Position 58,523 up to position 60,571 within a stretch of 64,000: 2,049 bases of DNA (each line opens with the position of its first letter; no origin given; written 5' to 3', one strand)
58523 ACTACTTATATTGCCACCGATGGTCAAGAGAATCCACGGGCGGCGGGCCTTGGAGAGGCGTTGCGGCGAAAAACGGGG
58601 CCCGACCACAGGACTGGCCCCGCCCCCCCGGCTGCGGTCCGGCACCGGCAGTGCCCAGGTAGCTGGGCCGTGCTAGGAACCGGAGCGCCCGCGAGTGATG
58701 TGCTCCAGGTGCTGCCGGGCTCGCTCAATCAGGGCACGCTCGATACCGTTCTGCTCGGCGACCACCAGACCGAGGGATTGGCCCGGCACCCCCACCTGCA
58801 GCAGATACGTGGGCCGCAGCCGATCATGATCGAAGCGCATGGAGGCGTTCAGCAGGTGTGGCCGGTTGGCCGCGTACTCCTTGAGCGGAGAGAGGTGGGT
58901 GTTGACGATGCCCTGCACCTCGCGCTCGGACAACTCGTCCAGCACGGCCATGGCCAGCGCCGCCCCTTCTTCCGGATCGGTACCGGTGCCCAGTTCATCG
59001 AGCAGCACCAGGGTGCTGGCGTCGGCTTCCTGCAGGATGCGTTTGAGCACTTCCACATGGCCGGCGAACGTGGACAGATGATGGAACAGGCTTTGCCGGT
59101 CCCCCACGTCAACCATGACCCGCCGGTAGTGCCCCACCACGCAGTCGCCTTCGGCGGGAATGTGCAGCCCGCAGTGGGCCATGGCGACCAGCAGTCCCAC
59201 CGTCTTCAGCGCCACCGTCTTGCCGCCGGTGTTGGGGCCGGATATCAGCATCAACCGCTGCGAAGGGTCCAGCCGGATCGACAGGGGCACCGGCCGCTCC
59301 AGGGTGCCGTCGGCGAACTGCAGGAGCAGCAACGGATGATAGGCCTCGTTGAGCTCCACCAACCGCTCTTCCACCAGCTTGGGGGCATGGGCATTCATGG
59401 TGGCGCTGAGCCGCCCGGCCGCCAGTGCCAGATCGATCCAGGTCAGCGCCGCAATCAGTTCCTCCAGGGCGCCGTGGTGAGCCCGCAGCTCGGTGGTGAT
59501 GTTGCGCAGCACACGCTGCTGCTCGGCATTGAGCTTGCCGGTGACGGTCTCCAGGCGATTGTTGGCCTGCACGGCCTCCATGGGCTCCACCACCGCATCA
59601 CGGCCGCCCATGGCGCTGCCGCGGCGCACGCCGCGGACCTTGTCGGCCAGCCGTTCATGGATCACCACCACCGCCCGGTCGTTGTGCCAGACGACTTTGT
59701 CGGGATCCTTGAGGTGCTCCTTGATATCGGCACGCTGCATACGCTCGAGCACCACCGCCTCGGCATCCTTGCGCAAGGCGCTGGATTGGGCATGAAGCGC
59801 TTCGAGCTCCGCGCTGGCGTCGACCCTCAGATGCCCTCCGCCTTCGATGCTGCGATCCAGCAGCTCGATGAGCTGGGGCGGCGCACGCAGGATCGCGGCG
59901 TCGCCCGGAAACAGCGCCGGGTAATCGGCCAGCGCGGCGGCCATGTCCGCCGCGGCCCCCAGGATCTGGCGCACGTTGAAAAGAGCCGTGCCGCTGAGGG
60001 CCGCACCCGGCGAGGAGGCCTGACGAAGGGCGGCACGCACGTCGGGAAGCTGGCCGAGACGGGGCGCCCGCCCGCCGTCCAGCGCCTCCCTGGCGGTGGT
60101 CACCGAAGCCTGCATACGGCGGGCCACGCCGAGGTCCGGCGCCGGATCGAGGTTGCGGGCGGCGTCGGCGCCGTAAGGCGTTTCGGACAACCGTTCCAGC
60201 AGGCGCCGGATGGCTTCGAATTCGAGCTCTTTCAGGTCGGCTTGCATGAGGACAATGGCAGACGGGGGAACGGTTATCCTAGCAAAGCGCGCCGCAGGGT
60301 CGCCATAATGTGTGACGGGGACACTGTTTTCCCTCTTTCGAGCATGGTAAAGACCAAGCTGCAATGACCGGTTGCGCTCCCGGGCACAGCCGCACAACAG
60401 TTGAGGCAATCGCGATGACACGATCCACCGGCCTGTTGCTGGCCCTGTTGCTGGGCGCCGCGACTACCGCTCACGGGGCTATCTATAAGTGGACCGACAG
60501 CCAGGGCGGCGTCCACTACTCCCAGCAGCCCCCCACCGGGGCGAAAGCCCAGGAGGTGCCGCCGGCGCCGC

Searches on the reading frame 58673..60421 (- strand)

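Call 74: search_protein_families(library=pfam, proteins=[window:58673-60421:-], max_evalue=0.00001)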
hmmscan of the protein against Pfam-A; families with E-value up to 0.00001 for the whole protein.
window:58673-60421:- (582 aa): 1 family
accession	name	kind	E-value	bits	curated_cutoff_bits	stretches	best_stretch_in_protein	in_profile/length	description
PF00488.27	MutS_V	-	7.3e-31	108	30.2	1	391-575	1-187/188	MutS domain V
